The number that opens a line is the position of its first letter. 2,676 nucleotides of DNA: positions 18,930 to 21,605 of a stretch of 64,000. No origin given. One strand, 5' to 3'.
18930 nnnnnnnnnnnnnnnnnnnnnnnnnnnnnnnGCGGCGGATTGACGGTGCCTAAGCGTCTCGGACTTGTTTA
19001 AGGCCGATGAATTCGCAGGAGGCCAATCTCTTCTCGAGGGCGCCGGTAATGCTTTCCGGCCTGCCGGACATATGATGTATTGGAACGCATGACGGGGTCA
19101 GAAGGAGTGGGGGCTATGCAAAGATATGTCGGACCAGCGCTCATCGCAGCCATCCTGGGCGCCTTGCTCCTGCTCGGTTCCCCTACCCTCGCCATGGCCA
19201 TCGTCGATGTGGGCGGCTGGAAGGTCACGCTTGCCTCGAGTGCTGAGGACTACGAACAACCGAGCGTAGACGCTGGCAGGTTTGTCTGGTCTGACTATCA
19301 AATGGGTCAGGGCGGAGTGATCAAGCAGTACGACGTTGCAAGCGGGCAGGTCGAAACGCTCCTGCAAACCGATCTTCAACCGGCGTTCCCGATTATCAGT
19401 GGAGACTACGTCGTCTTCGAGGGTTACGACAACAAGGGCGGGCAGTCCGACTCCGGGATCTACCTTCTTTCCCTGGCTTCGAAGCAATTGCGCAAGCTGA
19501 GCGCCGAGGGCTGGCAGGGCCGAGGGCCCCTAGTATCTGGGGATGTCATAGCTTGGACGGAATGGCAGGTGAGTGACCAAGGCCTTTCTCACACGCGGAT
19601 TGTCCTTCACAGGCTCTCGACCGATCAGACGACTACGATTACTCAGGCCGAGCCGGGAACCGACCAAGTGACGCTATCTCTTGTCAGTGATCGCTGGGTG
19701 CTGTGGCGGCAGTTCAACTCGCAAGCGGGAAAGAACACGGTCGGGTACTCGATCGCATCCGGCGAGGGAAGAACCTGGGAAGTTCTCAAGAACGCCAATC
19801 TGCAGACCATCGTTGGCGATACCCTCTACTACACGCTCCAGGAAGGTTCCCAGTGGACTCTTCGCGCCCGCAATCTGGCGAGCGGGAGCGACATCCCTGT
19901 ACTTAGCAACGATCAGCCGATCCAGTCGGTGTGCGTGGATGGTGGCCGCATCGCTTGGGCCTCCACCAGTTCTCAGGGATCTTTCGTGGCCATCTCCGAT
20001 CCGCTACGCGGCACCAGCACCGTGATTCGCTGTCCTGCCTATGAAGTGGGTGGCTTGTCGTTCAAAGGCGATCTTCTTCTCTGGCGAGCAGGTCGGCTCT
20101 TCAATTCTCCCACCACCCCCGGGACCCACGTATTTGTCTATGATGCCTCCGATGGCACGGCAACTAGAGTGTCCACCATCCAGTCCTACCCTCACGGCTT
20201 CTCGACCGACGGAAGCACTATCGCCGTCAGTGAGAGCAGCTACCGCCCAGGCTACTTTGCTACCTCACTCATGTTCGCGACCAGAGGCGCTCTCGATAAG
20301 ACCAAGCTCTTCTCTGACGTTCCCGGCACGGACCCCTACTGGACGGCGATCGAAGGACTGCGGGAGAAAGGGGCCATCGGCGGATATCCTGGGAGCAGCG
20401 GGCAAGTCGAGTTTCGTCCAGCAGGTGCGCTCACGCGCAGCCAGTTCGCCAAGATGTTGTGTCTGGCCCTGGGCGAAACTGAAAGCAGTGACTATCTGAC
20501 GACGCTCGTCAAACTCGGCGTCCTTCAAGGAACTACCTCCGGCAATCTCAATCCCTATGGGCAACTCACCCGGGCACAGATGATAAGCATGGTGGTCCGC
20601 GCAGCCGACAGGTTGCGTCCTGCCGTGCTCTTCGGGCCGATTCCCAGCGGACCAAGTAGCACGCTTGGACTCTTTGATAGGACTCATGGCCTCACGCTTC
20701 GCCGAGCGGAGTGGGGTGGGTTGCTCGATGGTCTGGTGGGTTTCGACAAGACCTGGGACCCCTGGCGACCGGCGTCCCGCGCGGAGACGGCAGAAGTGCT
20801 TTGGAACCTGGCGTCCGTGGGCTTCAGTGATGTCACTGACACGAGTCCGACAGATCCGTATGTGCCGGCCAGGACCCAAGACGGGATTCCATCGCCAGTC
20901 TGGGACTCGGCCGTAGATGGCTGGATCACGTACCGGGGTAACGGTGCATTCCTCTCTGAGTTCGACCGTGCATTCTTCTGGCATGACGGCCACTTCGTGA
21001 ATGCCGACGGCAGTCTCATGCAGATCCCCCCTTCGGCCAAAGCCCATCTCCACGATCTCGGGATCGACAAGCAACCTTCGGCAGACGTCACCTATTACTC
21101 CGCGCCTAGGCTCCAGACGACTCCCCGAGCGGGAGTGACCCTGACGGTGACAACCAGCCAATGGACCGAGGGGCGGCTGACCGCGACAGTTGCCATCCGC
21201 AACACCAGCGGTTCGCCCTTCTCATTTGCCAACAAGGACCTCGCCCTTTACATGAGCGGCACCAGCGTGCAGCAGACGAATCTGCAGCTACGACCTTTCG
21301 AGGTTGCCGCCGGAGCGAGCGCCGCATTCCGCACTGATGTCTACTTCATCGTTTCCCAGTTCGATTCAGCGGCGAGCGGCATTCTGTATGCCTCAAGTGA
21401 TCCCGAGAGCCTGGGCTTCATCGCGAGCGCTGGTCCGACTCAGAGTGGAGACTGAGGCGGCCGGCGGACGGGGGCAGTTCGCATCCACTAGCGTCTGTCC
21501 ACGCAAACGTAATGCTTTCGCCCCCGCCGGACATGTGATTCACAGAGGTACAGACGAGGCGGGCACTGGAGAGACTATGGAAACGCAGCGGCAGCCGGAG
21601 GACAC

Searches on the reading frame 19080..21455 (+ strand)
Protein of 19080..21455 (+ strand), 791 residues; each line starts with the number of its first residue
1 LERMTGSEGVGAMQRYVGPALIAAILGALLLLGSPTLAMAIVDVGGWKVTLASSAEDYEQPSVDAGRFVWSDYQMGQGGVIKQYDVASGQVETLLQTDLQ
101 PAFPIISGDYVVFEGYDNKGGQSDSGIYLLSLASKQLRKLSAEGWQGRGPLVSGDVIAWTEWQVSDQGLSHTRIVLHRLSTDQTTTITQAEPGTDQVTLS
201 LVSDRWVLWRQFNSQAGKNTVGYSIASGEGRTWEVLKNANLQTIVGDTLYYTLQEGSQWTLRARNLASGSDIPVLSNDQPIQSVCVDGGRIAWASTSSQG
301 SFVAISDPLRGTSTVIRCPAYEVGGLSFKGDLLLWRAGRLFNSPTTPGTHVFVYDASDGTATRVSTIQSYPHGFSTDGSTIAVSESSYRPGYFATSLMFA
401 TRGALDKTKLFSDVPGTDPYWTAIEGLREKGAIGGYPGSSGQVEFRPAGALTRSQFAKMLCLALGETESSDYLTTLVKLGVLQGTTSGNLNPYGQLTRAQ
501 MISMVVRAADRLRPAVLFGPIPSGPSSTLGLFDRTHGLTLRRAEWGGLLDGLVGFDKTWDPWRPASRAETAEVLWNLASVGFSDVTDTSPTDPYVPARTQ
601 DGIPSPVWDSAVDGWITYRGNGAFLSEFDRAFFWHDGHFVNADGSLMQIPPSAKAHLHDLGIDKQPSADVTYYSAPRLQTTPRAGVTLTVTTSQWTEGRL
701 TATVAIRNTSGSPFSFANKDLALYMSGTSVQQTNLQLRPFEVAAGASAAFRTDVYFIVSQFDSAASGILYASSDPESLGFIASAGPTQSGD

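Call 49: search_protein_families(library=pfam, proteins=[window:19080-21455:+], max_evalue=0.001)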
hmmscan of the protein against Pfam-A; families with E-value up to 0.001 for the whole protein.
window:19080-21455:+ (791 aa): 1 family
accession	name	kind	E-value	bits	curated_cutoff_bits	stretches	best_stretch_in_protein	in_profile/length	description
PF00395.25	SLH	-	5.1e-16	58.8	20.8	2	411-457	2-44/44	S-layer homology domain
